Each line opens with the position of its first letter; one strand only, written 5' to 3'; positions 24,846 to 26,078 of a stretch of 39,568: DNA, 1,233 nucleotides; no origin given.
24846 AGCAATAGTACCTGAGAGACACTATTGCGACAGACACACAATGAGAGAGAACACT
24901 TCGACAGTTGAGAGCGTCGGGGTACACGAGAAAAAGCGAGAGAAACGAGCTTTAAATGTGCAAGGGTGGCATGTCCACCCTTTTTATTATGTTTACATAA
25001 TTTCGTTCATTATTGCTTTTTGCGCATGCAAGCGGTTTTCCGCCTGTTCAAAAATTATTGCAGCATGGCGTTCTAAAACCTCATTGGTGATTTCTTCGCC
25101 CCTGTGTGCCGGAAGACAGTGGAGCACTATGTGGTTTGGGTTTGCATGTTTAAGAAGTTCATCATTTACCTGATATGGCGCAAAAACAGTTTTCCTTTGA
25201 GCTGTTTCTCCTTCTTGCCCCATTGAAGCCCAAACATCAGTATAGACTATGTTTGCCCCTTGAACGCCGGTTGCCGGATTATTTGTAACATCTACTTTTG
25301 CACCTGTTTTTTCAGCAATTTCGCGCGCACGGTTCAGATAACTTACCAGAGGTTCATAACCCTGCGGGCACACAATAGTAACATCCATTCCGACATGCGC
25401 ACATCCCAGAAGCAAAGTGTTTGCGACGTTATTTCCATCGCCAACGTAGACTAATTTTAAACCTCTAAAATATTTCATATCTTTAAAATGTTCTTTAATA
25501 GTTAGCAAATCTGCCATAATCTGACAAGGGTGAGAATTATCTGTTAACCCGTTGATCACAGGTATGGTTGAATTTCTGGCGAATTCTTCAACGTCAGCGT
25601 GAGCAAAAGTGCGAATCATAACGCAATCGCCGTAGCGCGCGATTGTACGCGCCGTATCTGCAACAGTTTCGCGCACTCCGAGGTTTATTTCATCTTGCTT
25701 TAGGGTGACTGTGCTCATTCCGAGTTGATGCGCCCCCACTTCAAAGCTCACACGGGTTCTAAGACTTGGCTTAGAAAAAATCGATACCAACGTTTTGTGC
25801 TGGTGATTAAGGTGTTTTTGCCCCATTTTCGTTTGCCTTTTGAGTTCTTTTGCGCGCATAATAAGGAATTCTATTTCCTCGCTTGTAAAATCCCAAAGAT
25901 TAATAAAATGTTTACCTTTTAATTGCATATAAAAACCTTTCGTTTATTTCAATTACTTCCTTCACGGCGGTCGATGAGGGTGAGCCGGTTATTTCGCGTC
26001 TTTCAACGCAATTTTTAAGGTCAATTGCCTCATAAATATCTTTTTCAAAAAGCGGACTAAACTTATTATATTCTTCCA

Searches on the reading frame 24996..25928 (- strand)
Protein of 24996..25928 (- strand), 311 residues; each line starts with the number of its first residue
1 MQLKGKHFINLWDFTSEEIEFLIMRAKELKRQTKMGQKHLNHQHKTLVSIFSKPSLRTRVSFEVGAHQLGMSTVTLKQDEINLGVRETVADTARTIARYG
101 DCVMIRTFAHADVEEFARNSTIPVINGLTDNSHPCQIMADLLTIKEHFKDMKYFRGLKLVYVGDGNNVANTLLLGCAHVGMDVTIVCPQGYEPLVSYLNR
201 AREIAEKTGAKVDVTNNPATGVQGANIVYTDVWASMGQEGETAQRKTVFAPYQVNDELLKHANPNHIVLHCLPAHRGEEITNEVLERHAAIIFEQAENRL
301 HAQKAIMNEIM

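Call 8: search_protein_families(library=pfam, proteins=[window:24996-25928:-], max_evalue=0.01)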
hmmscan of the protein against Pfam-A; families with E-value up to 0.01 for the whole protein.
window:24996-25928:- (311 aa): 2 families
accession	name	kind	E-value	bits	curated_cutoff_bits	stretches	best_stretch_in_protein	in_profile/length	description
PF00185.30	OTCace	-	1.6e-57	194.4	29.4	1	156-308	2-155/157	Aspartate/ornithine carbamoyltransferase, Asp/Orn binding domain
PF02729.26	OTCace_N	-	6.6e-50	169.5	29.9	1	6-146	1-148/148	Aspartate/ornithine carbamoyltransferase, carbamoyl-P binding domain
